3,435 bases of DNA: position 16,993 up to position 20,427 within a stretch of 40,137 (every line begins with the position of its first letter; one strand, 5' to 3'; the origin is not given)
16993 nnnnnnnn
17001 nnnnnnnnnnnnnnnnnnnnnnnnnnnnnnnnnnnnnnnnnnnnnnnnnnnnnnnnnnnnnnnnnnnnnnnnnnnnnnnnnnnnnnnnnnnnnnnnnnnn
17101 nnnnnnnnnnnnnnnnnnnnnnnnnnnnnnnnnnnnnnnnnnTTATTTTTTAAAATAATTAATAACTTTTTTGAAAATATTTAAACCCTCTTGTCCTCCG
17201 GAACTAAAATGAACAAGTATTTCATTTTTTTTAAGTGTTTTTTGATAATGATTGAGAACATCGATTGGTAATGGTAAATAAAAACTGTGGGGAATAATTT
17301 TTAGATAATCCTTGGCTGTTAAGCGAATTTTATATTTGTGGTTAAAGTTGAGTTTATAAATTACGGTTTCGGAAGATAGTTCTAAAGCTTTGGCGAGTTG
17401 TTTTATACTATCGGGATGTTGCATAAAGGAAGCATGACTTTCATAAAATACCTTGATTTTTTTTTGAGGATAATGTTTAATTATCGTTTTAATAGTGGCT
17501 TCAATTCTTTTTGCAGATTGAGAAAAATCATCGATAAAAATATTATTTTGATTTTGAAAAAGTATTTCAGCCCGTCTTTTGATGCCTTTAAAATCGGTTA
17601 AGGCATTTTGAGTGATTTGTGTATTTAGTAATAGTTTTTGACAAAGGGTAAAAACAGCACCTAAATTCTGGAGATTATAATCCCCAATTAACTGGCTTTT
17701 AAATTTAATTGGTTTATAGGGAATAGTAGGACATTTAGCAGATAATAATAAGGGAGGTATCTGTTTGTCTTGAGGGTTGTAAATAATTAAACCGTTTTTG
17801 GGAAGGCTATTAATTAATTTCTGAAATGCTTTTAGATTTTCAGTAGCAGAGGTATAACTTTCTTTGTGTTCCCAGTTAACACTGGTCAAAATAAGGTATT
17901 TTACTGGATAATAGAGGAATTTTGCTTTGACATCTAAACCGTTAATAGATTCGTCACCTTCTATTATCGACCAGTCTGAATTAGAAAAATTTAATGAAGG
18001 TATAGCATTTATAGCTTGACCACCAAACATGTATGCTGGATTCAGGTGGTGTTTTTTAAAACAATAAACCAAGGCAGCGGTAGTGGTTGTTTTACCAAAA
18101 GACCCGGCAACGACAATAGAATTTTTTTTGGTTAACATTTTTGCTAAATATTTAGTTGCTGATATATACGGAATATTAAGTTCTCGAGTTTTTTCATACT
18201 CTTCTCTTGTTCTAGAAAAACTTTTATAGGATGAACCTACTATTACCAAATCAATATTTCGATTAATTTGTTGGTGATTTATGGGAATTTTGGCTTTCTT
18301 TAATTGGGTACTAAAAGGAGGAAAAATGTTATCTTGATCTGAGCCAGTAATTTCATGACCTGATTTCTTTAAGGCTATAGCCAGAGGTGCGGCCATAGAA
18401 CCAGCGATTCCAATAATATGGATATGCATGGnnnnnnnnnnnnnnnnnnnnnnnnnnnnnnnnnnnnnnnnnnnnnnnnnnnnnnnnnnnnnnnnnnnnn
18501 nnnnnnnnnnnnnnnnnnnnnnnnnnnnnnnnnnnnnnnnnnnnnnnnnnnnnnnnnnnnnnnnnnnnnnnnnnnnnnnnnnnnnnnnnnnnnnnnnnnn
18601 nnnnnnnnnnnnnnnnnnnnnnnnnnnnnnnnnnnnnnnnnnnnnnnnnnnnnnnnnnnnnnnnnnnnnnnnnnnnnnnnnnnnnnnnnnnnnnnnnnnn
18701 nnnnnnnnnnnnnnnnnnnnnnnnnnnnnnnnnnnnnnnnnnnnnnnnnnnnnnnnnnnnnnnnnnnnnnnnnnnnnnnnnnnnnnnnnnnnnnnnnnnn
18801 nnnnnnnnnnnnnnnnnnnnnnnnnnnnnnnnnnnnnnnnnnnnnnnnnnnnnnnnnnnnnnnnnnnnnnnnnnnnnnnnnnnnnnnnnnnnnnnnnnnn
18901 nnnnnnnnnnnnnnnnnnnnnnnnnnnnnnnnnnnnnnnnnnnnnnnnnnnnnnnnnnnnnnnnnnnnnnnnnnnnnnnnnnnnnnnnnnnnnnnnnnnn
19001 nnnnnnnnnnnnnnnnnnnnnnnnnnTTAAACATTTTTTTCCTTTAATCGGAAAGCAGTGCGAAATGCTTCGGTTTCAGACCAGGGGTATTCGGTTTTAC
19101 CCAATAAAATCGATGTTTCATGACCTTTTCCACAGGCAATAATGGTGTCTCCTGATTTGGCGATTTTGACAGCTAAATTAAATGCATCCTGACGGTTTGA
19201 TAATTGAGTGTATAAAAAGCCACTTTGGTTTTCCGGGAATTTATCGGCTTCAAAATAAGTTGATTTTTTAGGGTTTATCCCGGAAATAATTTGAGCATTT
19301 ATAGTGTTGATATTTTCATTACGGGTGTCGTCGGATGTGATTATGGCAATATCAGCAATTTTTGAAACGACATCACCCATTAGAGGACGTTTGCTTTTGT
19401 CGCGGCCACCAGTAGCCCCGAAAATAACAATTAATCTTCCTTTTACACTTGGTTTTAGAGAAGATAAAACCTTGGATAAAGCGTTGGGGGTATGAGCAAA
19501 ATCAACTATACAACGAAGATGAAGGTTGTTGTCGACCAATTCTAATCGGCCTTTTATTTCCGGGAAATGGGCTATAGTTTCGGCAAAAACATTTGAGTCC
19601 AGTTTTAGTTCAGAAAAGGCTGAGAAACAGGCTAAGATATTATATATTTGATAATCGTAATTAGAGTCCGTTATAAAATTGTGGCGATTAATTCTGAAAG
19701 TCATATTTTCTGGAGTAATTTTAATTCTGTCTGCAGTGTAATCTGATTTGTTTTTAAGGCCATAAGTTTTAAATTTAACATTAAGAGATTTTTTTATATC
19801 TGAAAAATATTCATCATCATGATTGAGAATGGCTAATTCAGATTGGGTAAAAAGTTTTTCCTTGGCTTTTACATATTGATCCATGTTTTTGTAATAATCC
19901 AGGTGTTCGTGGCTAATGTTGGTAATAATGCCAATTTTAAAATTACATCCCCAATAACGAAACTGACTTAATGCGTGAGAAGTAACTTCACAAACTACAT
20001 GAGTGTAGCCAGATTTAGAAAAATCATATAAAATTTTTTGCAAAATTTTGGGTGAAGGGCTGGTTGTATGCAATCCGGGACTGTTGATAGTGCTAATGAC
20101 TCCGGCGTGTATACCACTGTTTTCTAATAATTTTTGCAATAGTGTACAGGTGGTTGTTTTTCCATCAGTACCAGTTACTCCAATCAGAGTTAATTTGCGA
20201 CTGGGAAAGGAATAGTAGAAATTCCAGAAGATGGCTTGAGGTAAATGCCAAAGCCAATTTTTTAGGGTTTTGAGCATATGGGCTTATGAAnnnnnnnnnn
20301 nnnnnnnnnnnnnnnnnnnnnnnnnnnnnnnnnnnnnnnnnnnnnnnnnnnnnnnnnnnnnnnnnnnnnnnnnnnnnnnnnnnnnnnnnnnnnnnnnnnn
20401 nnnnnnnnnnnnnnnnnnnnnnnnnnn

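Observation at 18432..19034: Bpt/ATE-like aminoacyl-tRNA transferase homolog wedged between the two Mur ligases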

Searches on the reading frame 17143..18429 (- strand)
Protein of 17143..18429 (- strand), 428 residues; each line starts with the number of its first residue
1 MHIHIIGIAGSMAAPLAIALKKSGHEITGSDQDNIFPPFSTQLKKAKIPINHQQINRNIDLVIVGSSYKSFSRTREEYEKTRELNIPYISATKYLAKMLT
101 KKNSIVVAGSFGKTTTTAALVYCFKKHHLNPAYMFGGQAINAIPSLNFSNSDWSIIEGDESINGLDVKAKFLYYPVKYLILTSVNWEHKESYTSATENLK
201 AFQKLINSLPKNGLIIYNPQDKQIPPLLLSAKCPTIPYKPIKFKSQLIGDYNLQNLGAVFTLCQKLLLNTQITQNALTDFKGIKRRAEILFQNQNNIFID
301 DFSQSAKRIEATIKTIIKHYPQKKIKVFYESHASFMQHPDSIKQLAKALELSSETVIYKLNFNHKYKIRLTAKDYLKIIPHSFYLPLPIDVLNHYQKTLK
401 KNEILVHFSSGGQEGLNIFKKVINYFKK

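Call 4: search_protein_families(library=pfam, proteins=[window:17143-18429:-], max_evalue=1)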
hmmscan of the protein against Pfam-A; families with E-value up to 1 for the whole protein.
window:17143-18429:- (428 aa): 8 families
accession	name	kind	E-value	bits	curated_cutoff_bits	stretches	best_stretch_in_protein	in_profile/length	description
PF01225.30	Mur_ligase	-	8.9e-11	42.5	21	1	2-100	1-92/95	Mur ligase family, catalytic domain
PF08245.18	Mur_ligase_M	-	3.5e-08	34.1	24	1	107-223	1-127/200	Mur ligase middle domain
PF09820.16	AAA-ATPase_like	-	0.00062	20.1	26.1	1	77-171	6-98/201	Predicted AAA-ATPase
PF24390.1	PRTase-CE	-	0.00076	19.9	27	1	278-366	94-177/253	PRTase-CE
PF01656.29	CbiA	-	0.041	14.3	25.4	0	109-130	8-29/125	CobQ/CobB/MinD/ParA nucleotide binding domain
PF06892.16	Phage_CP76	-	0.041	14.2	26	1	334-379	10-54/146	Phage regulatory protein CII (CP76)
PF02875.26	Mur_ligase_C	-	0.046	15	28.4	1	285-356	1-73/127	Mur ligase, glutamate ligase domain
PF11157.13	DUF2937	-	0.088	13.1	25.3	1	298-354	41-98/162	Protein of unknown function (DUF2937)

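Call 5: search_protein_families(library=ncbifam, proteins=[window:17143-18429:-], max_evalue=1)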
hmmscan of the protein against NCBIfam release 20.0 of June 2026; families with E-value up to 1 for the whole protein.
window:17143-18429:- (428 aa): 22 families
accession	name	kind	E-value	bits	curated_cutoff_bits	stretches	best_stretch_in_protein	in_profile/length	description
TIGR01082.1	murC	equivalog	2.5e-56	191.6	335.1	2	2-228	1-220/449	UDP-N-acetylmuramate--L-alanine ligase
TIGR01081.1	mpl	equivalog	6.5e-45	154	388.7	2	2-224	1-225/448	UDP-N-acetylmuramate:L-alanyl-gamma-D-glutamyl-meso-diaminopimelate ligase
NF011171.0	PRK14573.1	equivalog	7.6e-25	86.9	1015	2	2-204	6-200/809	bifunctional UDP-N-acetylmuramate--L-alanine ligase/D-alanine--D-alanine ligase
NF053645.1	pMurC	equivalog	1e-18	67.3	560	2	4-229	2-232/492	pseudomurein biosynthesis peptide ligase pMurC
TIGR01087.1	murD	equivalog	3.1e-17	62.8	211.95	2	3-222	2-218/441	UDP-N-acetylmuramoyl-L-alanine--D-glutamate ligase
NF053647.1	pMurD2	equivalog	5.2e-10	38.8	550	1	90-361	84-358/405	pseudomurein biosynthesis peptide ligase pMurD2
TIGR01085.1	murE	subfamily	6e-09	35.3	257.3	1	241-328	276-364/472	UDP-N-acetylmuramyl-tripeptide synthetase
NF001126.0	PRK00139.1-4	equivalog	1.1e-08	34.1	373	1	241-328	287-374/486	UDP-N-acetylmuramoyl-L-alanyl-D-glutamate--2,6-diaminopimelate ligase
NF053648.1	pMurE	equivalog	2.9e-07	29.6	600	1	251-324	285-355/464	pseudomurein biosynthesis peptide ligase pMurE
NF008896.0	PRK11929.1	equivalog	4.6e-07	28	1023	1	239-299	298-360/965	bifunctional UDP-N-acetylmuramoyl-L-alanyl-D-glutamate--2,6-diaminopimelate ligase MurE/UDP-N-acetylmuramoyl-tripeptide--D-alanyl-D-alanine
TIGR01143.1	murF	subfamily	6.1e-06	25.4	288.6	1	239-324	241-327/418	UDP-N-acetylmuramoyl-tripeptide--D-alanyl-D-alanine ligase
NF053646.1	pMurD1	equivalog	1.3e-05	24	610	2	1-126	1-133/465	pseudomurein biosynthesis peptide ligase pMurD1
NF033197.0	F430_CfbE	equivalog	6.3e-05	22.1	250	2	240-316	259-336/430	coenzyme F430 synthase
NF001124.0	PRK00139.1-2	equivalog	0.00014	20.8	476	1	241-327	296-381/500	UDP-N-acetylmuramoyl-L-alanyl-D-glutamate--2,6-diaminopimelate ligase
NF001123.0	PRK00139.1-1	equivalog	0.004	15.9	586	1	242-322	296-376/493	UDP-N-acetylmuramoyl-L-alanyl-D-glutamate--2,6-diaminopimelate ligase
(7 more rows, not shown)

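Call 84: search_solved_structures(query=window:17143-18429:-, max_evalue=0.001)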
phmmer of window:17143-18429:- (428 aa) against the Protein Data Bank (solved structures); distinct sequences matched with E-value up to 0.001: 14.
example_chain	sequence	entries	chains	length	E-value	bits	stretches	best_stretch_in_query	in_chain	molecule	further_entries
3hn7_A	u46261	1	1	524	5.8e-29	104.4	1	1-160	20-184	UDP-N-acetylmuramate-L-alanine ligase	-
6cau_A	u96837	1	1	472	3.5e-26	95.2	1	2-238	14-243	UDP-N-acetylmuramate--L-alanine ligase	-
6x9f_A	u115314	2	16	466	5.3e-25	91.4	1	2-238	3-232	UDP-N-acetylmuramate--L-alanine ligase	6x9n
29zm_A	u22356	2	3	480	6e-25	91.2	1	2-238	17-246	UDP-N-acetylmuramate--L-alanine ligase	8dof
9s8i_A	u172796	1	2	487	6.3e-25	91.1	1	2-238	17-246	UDP-N-acetylmuramate--L-alanine ligase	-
1gqq_A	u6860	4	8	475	7.8e-23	84.2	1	2-239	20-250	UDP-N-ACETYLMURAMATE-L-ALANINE LIGASE | UDP-N-acetylmuramate--alanine ligase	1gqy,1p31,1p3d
4hv4_A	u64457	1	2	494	8.9e-23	84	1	2-228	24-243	UDP-N-acetylmuramate--L-alanine ligase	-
2f00_A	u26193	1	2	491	1.3e-22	83.4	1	2-276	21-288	UDP-N-acetylmuramate--L-alanine ligase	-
3eag_A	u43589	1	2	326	4.1e-22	81.8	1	2-226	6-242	UDP-N-acetylmuramate:L-alanyl-gamma-D-glutamyl-meso-diaminopimelate ligase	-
5vvw_A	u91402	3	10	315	2.8e-20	75.8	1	2-238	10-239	UDP-N-acetylmuramate--L-alanine ligase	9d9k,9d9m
8egm_A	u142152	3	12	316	2.8e-20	75.8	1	2-238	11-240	UDP-N-acetylmuramate--L-alanine ligase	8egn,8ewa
1j6u_A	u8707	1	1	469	6.8e-19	71.2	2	1-207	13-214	UDP-N-acetylmuramate-alanine ligase MurC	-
9ir5_A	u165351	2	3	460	6.8e-17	64.7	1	1-219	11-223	UDP-N-acetylmuramate--L-alanine ligase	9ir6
7bva_A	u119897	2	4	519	4e-15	58.8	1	2-217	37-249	UDP-N-acetylmuramate--L-alanine ligase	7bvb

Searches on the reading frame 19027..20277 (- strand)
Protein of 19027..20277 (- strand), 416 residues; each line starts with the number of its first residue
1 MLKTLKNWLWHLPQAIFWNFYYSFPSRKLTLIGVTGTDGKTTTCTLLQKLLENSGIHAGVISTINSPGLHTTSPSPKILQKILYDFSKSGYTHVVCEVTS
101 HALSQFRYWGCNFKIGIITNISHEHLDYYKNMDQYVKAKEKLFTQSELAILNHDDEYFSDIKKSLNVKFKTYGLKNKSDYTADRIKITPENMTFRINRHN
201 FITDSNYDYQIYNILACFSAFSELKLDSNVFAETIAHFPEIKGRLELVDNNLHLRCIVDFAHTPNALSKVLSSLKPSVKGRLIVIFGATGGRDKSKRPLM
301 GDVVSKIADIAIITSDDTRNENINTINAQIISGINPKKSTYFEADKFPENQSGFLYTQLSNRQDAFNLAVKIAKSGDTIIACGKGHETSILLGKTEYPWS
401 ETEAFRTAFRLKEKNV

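Call 4: search_protein_families(library=pfam, proteins=[window:19027-20277:-], max_evalue=1)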
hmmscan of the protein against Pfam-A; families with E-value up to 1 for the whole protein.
window:19027-20277:- (416 aa): 5 families
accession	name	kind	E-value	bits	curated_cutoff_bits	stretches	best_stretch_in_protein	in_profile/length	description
PF08245.18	Mur_ligase_M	-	9.2e-42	143.7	24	1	34-219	1-198/200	Mur ligase middle domain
PF02875.26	Mur_ligase_C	-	3.8e-23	83.2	28.4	1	243-385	1-127/127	Mur ligase, glutamate ligase domain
PF07755.17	DUF1611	-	0.093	12.6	25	1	30-86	13-70/201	Domain of unknown function (DUF1611_C) P-loop domain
PF14414.12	WHH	-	0.26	11.5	25.1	0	237-255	12-30/43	A nuclease of the HNH/ENDO VII superfamily with conserved WHH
PF00448.28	SRP54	-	0.33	11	22.7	0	29-62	4-36/196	SRP54-type protein, GTPase domain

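Call 5: search_protein_families(library=ncbifam, proteins=[window:19027-20277:-], max_evalue=1)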
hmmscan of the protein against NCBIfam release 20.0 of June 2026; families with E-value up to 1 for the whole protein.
window:19027-20277:- (416 aa): 30 families (the best 25 are shown)
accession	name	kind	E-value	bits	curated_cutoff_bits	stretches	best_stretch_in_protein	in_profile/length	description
NF001126.0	PRK00139.1-4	equivalog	3.1e-105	352.5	373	1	18-409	93-482/486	UDP-N-acetylmuramoyl-L-alanyl-D-glutamate--2,6-diaminopimelate ligase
TIGR01085.1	murE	subfamily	1.2e-99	334.3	257.3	1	20-408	76-470/472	UDP-N-acetylmuramyl-tripeptide synthetase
NF001124.0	PRK00139.1-2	equivalog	5.6e-94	315.7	476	1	19-413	102-496/500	UDP-N-acetylmuramoyl-L-alanyl-D-glutamate--2,6-diaminopimelate ligase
NF008896.0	PRK11929.1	equivalog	2.1e-86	290.7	1023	1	21-410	104-499/965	bifunctional UDP-N-acetylmuramoyl-L-alanyl-D-glutamate--2,6-diaminopimelate ligase MurE/UDP-N-acetylmuramoyl-tripeptide--D-alanyl-D-alanine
NF001123.0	PRK00139.1-1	equivalog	1.2e-70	238.6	586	1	21-406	99-486/493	UDP-N-acetylmuramoyl-L-alanyl-D-glutamate--2,6-diaminopimelate ligase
NF010628.0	PRK14022.1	equivalog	7.3e-57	193.2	536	1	19-388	101-459/483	UDP-N-acetylmuramoyl-L-alanyl-D-glutamate--L-lysine ligase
NF001130.0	PRK00139.2-4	equivalog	4.8e-37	127.8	715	2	15-166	95-258/516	UDP-N-acetylmuramoyl-L-alanyl-D-glutamate--2,6-diaminopimelate ligase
TIGR01087.1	murD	equivalog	1e-29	103.9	211.95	1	26-379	102-413/441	UDP-N-acetylmuramoyl-L-alanine--D-glutamate ligase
TIGR01082.1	murC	equivalog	2.6e-26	92.7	335.1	1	28-286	99-352/449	UDP-N-acetylmuramate--L-alanine ligase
NF001127.0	PRK00139.2-1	equivalog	1e-25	90.5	997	2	18-162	98-254/520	UDP-N-acetylmuramoyl-L-alanyl-D-glutamate--2,6-diaminopimelate ligase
TIGR02068.2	cya_phycin_syn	equivalog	3e-25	88.4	850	2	114-384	566-849/862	cyanophycin synthetase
NF053645.1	pMurC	equivalog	5.4e-25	88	560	2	174-383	281-482/492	pseudomurein biosynthesis peptide ligase pMurC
NF001131.0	PRK00139.2-5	equivalog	6.7e-23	81.3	1000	1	19-346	99-434/483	UDP-N-acetylmuramoyl-L-alanyl-D-glutamate--2,6-diaminopimelate ligase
NF053648.1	pMurE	equivalog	1.4e-20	73.5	600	1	32-383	101-450/464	pseudomurein biosynthesis peptide ligase pMurE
TIGR01143.1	murF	subfamily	2.1e-20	73.1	288.6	2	114-274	151-318/418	UDP-N-acetylmuramoyl-tripeptide--D-alanyl-D-alanine ligase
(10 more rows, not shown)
